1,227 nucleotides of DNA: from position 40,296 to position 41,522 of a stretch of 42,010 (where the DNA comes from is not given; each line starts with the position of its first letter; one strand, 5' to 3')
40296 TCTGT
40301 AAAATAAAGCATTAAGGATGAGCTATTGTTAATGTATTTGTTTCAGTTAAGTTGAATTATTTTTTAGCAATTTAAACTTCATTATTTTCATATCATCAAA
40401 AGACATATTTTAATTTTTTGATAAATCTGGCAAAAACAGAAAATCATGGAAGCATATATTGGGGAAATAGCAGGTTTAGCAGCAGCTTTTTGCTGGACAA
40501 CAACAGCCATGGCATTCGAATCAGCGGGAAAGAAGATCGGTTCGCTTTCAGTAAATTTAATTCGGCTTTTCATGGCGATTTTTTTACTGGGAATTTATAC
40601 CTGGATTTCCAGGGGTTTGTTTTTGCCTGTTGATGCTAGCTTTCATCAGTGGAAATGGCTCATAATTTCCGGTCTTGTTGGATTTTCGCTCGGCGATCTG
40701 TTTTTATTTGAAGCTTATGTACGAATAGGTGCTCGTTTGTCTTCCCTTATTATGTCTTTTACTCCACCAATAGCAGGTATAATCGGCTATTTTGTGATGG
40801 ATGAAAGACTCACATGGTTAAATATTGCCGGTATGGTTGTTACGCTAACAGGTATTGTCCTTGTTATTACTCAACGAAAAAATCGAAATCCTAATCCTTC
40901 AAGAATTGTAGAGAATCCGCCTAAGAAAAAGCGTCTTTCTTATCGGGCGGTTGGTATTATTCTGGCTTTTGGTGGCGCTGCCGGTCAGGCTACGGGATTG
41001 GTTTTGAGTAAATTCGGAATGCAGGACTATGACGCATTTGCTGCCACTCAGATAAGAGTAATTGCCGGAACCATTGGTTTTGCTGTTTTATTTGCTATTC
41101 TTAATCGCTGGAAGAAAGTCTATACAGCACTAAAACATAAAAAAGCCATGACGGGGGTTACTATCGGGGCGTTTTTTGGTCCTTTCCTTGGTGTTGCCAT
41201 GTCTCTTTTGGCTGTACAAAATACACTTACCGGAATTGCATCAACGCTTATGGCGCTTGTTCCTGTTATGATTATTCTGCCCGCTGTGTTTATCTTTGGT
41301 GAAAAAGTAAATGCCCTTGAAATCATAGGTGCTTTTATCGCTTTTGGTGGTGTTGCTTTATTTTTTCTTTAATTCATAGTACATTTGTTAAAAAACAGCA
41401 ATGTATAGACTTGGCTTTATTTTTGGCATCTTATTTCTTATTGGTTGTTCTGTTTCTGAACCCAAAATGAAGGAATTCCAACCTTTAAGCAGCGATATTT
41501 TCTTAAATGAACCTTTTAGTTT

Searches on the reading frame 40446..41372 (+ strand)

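Call 12: search_protein_families(library=pfam, proteins=[window:40446-41372:+])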
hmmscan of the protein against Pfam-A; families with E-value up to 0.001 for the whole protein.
window:40446-41372:+ (308 aa): 3 families
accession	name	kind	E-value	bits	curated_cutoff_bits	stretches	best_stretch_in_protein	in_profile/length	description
PF00892.27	EamA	-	2.6e-34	118.8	28.2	2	5-141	2-134/135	EamA-like transporter family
PF08627.16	CRT-like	-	0.00097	18.6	26.9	1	63-144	63-142/335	CRT-like, chloroquine-resistance transporter-like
PF05653.20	Mg_trans_NIPA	-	0.00098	18.8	26.2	1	70-152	49-132/295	Magnesium transporter NIPA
